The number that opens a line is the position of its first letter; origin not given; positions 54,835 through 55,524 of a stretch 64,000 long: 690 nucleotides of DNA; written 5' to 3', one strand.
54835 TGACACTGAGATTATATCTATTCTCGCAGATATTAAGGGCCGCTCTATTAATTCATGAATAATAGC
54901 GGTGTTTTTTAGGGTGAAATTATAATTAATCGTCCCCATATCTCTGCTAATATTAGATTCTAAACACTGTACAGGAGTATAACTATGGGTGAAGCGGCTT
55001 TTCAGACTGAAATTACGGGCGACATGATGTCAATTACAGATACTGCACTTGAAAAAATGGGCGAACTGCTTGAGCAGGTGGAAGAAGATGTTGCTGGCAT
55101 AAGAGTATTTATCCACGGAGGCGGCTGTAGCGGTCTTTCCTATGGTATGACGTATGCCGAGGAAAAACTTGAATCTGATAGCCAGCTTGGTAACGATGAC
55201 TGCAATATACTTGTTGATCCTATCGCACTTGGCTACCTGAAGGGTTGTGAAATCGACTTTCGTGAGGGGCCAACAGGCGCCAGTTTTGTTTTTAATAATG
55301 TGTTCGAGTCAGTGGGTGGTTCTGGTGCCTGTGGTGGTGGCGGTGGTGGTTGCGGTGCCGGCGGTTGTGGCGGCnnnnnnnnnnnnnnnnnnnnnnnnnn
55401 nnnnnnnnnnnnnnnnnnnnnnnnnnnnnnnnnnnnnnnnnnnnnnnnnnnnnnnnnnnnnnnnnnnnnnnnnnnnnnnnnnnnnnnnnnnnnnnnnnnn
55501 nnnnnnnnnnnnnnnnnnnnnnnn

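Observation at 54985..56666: HesB/IscA-fold protein with a Gly/Cys-rich tail, translationally coupled to an ATP-grasp ligase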

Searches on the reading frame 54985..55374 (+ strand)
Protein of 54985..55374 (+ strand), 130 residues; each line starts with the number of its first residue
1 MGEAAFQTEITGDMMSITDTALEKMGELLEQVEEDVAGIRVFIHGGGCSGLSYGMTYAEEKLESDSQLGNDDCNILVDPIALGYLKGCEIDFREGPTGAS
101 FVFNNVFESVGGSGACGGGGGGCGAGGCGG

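Call 3: search_protein_families(library=pfam, proteins=[window:54985-55374:+], max_evalue=0.01)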
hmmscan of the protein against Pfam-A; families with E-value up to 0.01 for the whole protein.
window:54985-55374:+ (130 aa): 1 family
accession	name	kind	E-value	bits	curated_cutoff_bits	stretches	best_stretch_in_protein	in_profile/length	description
PF01521.26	Fe-S_biosyn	-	1.4e-10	41.8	26.3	1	15-105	3-99/110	Iron-sulphur cluster biosynthesis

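Call 4: search_protein_families(library=ncbifam, proteins=[window:54985-55374:+], max_evalue=0.01)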
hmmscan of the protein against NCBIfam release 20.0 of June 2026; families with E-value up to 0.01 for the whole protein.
window:54985-55374:+ (130 aa): 11 families
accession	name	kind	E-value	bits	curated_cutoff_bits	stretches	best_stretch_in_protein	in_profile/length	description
NF010147.0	PRK13623.1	equivalog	1.4e-23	83.3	117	1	13-107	8-102/115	iron-sulfur cluster insertion protein ErpA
TIGR00049.1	TIGR00049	subfamily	4e-22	78.4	58.8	1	16-106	2-92/106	iron-sulfur cluster assembly accessory protein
TIGR01997.1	sufA_proteo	equivalog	6.3e-16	58.5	136.2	1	14-119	2-102/107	Fe-S cluster assembly scaffold SufA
NF038090.1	IscA_HesB_Se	subfamily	6.4e-12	45.7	85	1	14-117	1-100/101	IscA/HesB family protein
TIGR02011.1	IscA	equivalog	8.9e-11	42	150.6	1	16-117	2-100/105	iron-sulfur cluster assembly protein IscA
NF007050.0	PRK09504.1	equivalog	2.6e-09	37.2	161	1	14-106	17-108/122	Fe-S cluster assembly scaffold SufA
NF007049.0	PRK09502.1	equivalog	4e-09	36.6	181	1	15-107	3-94/107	iron-sulfur cluster assembly protein IscA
TIGR03341.1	YhgI_GntY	equivalog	7.1e-09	35.7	269.35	1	16-103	2-90/190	Fe-S biogenesis protein NfuA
NF008392.0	PRK11190.1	equivalog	2.5e-07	30.8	268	1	14-100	1-88/192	Fe-S biogenesis protein NfuA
TIGR01911.1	HesB_rel_seleno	subfamily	1.1e-05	26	66.35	1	15-101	4-89/92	HesB-like protein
NF033940.1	ErpA_rel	equivalog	0.00038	20.6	65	1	16-78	5-69/95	ErpA-related iron-sulfur cluster insertion protein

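Call 5: find_homologous_proteins(query=window:54985-55374:+)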
Query window:54985-55374:+ (130 aa): 2624 proteins with E <= 0.001 among 4324 candidates; the best 120 are listed.
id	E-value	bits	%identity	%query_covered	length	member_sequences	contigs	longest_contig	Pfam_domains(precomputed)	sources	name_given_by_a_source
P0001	5.5e-73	261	89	92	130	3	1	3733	PF01521.27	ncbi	-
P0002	8.2e-73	261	90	92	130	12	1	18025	PF01521.27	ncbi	ncbi:MAG: HesB/IscA family protein [Arenicellales bacterium]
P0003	5.5e-72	258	90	92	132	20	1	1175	PF01521.27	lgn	-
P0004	5.8e-72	258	90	92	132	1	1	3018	PF01521.27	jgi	-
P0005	1.6e-70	253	87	92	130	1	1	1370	PF01521.27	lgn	-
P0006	4.0e-70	252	88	85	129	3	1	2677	PF01521.27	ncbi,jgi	-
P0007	3.4e-69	249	86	85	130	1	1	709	PF01521.27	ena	-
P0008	1.8e-67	244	84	92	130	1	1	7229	PF01521.27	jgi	-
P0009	1.8e-67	244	84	92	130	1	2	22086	PF01521.27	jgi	-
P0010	2.5e-67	243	91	85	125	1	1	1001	PF01521.27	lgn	-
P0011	5.0e-67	242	84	92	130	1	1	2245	PF01521.27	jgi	jgi:iron-sulfur cluster assembly accessory protein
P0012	6.6e-67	242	90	85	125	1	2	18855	PF01521.27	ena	-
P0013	7.2e-67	242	90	83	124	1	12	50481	PF01521.27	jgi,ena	jgi:iron-sulfur cluster insertion protein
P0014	1.9e-66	240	89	83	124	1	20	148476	PF01521.27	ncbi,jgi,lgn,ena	jgi:iron-sulfur cluster assembly accessory protein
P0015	2.8e-66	240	84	85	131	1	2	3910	PF01521.27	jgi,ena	-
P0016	7.3e-66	238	82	85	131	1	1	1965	PF01521.27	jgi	-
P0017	1.4e-65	237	88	85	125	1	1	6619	PF01521.27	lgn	-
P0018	1.6e-65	237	83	85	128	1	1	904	PF01521.27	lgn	-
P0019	2.7e-65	237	85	85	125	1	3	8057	PF01521.27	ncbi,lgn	-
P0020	2.8e-65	236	85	85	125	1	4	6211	PF01521.27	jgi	jgi:iron-sulfur cluster insertion protein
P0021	3.6e-65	236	83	85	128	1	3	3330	PF01521.27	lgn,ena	-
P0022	3.7e-65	236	82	85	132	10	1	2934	PF01521.27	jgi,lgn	jgi:iron-sulfur cluster insertion protein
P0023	4.7e-65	236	85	85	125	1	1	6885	PF01521.27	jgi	jgi:iron-sulfur cluster insertion protein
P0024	4.8e-65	236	83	85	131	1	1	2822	PF01521.27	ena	-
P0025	5.0e-65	236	83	85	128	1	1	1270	PF01521.27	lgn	-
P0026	5.4e-65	236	84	85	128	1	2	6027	PF01521.27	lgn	-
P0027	7.2e-65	235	85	85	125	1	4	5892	PF01521.27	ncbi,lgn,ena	-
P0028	8.1e-65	235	82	85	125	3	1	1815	PF01521.27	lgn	-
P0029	1.0e-64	235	82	85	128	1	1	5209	PF01521.27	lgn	-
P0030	1.3e-64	234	83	85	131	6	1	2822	PF01521.27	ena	-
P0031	1.4e-64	234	82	85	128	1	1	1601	PF01521.27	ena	-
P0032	1.9e-64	234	82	85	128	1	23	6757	PF01521.27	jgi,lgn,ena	-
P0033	3.9e-64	233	82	85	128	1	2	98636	PF01521.27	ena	-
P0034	5.0e-64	232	82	85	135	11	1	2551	PF01521.27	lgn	-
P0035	7.4e-64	232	82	85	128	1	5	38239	PF01521.27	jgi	-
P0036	2.7e-63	230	84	85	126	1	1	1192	PF01521.27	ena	-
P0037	4.1e-63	229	85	85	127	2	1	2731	PF01521.27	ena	-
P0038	6.4e-63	229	83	85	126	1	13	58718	PF01521.27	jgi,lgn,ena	-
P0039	1.4e-62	228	84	85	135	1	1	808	PF01521.27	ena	-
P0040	1.9e-62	227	82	85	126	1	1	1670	PF01521.27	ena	-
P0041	1.9e-62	227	84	85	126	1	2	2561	PF01521.27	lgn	-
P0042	1.9e-62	227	81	85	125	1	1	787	PF01521.27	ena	-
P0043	6.9e-62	226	83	85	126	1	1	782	PF01521.27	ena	-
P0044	1.0e-61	225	83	85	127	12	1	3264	PF01521.27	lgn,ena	-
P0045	2.2e-61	224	81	85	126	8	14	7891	PF01521.27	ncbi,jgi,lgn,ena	ncbi:MAG: iron-sulfur cluster assembly accessory protein [Arenicellales bacterium]|jgi:iron-sulfur c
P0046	3.3e-61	223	82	85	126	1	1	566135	PF01521.27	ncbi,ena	-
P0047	7.8e-61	222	81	85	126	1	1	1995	PF01521.27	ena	-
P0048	8.6e-61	222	79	85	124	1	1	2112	PF01521.27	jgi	jgi:iron-sulfur cluster insertion protein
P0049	1.5e-60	221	79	85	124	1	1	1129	PF01521.27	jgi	jgi:iron-sulfur cluster assembly accessory protein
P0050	2.3e-55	204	72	85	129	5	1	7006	PF01521.27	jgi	jgi:iron-sulfur cluster assembly accessory protein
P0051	7.3e-55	203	71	85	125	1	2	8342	PF01521.27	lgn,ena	-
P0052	2.0e-54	201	71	85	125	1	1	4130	PF01521.27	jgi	jgi:iron-sulfur cluster insertion protein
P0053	2.4e-54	201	72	85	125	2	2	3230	PF01521.27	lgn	-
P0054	5.6e-54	200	71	85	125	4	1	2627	PF01521.27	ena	-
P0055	5.7e-54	200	71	94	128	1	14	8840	PF01521.27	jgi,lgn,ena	jgi:iron-sulfur cluster assembly accessory protein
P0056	6.2e-51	190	67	85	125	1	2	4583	PF01521.27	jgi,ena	-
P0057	1.8e-48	182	80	66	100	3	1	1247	PF01521.27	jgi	jgi:iron-sulfur cluster assembly accessory protein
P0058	3.7e-47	178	65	85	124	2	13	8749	PF01521.27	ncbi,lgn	-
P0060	2.0e-38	150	55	85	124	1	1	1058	PF01521.27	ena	-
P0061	2.1e-38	149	55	82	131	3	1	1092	PF01521.27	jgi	jgi:iron-sulfur cluster assembly accessory protein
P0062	7.7e-38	148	56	88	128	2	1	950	PF01521.27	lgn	-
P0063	2.4e-37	146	52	85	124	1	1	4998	PF01521.27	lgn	-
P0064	4.6e-37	145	56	88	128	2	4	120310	PF01521.27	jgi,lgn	-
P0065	4.7e-37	145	51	85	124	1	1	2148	PF01521.27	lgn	-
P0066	5.4e-37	145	52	85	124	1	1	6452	PF01521.27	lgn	-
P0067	6.3e-37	145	51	85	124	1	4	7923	PF01521.27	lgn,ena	-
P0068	8.3e-37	144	53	85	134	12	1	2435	PF01521.27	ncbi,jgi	-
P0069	9.0e-37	144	51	85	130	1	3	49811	PF01521.27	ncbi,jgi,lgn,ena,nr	ncbi:MAG TPA: iron-sulfur cluster assembly accessory protein [Gammaproteobacteria bacterium]|nr:iron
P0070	9.1e-37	144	54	80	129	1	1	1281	PF01521.27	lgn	-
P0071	1.5e-36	144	50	79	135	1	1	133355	PF01521.27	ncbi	-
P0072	1.6e-36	143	54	85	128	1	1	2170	PF01521.27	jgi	jgi:iron-sulfur cluster insertion protein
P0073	1.6e-36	143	51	85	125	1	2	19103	PF01521.27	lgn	-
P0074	2.8e-36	143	52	85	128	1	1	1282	PF01521.27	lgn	-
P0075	4.1e-36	142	83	55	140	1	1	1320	PF01521.27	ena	-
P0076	4.9e-36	142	51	85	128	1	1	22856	PF01521.27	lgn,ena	-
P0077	6.0e-36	142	52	83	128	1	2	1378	PF01521.27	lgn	-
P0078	6.2e-36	141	50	85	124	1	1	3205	PF01521.27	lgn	-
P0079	7.4e-36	141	53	80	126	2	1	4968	PF01521.27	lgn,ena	-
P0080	8.1e-36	141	51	85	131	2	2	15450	PF01521.27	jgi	-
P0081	9.4e-36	141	52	80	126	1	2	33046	PF01521.27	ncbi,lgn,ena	-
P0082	1.0e-35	141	50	85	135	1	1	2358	PF01521.27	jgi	-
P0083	1.3e-35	140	50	85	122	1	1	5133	PF01521.27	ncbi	-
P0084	1.5e-35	140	50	82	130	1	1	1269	PF01521.27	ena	-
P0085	1.8e-35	140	48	86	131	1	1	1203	PF01521.27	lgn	-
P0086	1.9e-35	140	52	80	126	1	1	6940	PF01521.27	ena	-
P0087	2.1e-35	140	51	85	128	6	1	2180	PF01521.27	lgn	-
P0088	2.2e-35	140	49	85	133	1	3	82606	PF01521.27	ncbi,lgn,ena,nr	ncbi:MAG TPA: iron-sulfur cluster assembly accessory protein [Acidiferrobacteraceae bacterium]|nr:ir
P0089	2.5e-35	140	52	83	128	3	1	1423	PF01521.27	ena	-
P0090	2.7e-35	139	48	81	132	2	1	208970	PF01521.27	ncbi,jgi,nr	ncbi:MAG: iron-sulfur cluster assembly accessory protein [Gammaproteobacteria bacterium]|nr:iron-sul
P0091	2.7e-35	139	50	82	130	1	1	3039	PF01521.27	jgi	jgi:iron-sulfur cluster insertion protein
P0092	3.0e-35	139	50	81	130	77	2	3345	PF01521.27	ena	-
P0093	3.3e-35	139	53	85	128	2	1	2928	PF01521.27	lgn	-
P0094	4.6e-35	139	54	84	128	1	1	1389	PF01521.27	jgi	jgi:iron-sulfur cluster insertion protein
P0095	6.6e-35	138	50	85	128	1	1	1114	PF01521.27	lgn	-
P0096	6.9e-35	138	52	81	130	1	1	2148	PF01521.27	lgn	-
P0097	7.6e-35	138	49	81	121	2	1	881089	PF01521.27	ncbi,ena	-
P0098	8.0e-35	138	51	85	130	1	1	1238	PF01521.27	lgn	-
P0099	9.4e-35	138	52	92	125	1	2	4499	PF01521.27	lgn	-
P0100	1.0e-34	138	50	85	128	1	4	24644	PF01521.27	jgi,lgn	-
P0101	1.0e-34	138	51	85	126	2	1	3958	PF01521.27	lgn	-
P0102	1.0e-34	138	49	82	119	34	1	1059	PF01521.27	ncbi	-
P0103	1.1e-34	137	51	85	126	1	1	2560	PF01521.27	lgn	-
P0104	1.3e-34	137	57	78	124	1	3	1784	PF01521.27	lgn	-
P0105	1.4e-34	137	46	85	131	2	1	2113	PF01521.27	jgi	-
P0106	1.4e-34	137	50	78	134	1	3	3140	PF01521.27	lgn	-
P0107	1.4e-34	137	53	85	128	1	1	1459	PF01521.27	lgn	-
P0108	1.4e-34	137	51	92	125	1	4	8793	PF01521.27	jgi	jgi:iron-sulfur cluster assembly accessory protein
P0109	1.5e-34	137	52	85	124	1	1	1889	PF01521.27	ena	-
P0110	1.6e-34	137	56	92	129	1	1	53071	PF01521.27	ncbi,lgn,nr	ncbi:MAG: iron-sulfur cluster assembly accessory protein [Gammaproteobacteria bacterium]|nr:iron-sul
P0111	1.7e-34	137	49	82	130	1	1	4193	PF01521.27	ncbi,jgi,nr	ncbi:MAG: iron-sulfur cluster assembly accessory protein [Gammaproteobacteria bacterium]|jgi:iron-su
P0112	1.8e-34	137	54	81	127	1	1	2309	PF01521.27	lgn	-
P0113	2.0e-34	137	49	83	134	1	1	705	PF01521.27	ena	-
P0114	2.1e-34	137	51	85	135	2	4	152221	PF01521.27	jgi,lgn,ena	-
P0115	2.1e-34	136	53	82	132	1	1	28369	PF01521.27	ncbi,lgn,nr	ncbi:MAG: hypothetical protein BMS9Abin26_1410 [Gammaproteobacteria bacterium]|nr:MAG: hypothetical 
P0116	2.4e-34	136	52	91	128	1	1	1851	PF01521.27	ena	-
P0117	2.5e-34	136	51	85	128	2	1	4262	PF01521.27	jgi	-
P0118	3.0e-34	136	50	81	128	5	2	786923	PF01521.27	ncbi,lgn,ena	-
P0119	3.1e-34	136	52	95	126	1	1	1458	PF01521.27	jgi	jgi:iron-sulfur cluster insertion protein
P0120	3.1e-34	136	50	85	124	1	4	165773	PF01521.27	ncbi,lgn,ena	-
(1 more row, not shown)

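Call 9: find_related_loci(query=A1, collection=genome_contigs, flank=6000)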
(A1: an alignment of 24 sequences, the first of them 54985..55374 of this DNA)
Query A1 (130 aa) in genome_contigs; peptide patterns used: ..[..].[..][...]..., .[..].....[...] (x = any residue, [..] = any of these).
600 stretches matched a pattern (row limit reached: there are more); 506 encode a relative of the query (tblastn E <= 1e-3); the best 80 are kept; 80 distinct loci.
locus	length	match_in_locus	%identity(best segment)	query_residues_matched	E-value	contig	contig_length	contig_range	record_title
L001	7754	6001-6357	88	1-119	3e-63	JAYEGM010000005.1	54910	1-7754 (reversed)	MAG: Pseudomonadota bacterium isolate MAG246 MAG246_5, whole genome shotgun sequence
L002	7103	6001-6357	86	1-119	4e-59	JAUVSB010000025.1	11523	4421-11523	MAG: Gammaproteobacteria bacterium isolate CSMAG_729 CSMAG_729_k127_2097274_length_11523_cov_24.0000, whole genome shotg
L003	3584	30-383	47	1-118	9e-35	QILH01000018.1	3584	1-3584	MAG: Gammaproteobacteria bacterium isolate SZUA-24 Ga0063293_10046715, whole genome shotgun sequence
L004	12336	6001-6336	51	1-110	4e-34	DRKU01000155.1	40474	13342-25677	MAG TPA_asm: Gammaproteobacteria bacterium isolate HyVt-448 HyVt-448_k145_506361, whole genome shotgun sequence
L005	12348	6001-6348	47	1-116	5e-36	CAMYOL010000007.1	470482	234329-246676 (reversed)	MAG: uncultured Ectothiorhodospiraceae bacterium isolate ES_Gamma_064 genome assembly, contig: scaffold_11, whole genome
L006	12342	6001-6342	48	5-117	6e-32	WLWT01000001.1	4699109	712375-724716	MAG: Gammaproteobacteria bacterium isolate MH-Pat-all_autometa_1-5 scf7180000017258.4699109, whole genome shotgun sequen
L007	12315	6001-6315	48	6-110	1e-30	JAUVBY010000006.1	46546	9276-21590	MAG: Gammaproteobacteria bacterium isolate CSMAG_257 CSMAG_257_k127_4381655_length_46546_cov_66.5844, whole genome shotg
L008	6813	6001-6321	51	4-110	1e-30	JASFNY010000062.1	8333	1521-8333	MAG: Thiohalophilus sp. isolate D0819M02metaG_Bin_199 D0819M02metaG_FD_scaffold_3566_c1, whole genome shotgun sequence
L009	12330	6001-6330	50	1-110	3e-30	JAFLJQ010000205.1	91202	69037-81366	MAG: Gammaproteobacteria bacterium isolate MC-03 c_000001127263, whole genome shotgun sequence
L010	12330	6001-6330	54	1-110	6e-30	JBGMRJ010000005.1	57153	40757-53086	MAG: Gammaproteobacteria bacterium isolate N04_metabat2_bin.27 NODE_36_length_57153_cov_13.159077, whole genome shotgun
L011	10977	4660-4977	47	5-110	8e-30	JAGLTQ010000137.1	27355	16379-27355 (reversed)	MAG: Gammaproteobacteria bacterium isolate RS_11_10 ZL20.bin.10.fa_137, whole genome shotgun sequence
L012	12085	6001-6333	46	5-114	2e-29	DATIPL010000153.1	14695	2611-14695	MAG TPA_asm: Gammaproteobacteria bacterium isolate SMAG_U15849 k141_255029, whole genome shotgun sequence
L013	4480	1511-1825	50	6-110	3e-29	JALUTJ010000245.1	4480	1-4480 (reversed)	MAG: Chromatiales bacterium isolate S146_metabat2_scaf2bin.254 S146_NODE_24744_length_4480_cov_2.981622, whole genome sh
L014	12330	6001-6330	50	1-110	6e-29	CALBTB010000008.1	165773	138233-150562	MAG TPA_asm: uncultured Gammaproteobacteria bacterium isolate SRR7515933_bin.16_CONCOCT_v1.1_MAG genome assembly, contig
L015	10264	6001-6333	46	5-114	4e-29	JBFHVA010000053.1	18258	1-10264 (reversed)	MAG: Gammaproteobacteria bacterium isolate Mix_sand09.2021.07.G.31 k141_1474843_length_18258_cov_20.0622, whole genome s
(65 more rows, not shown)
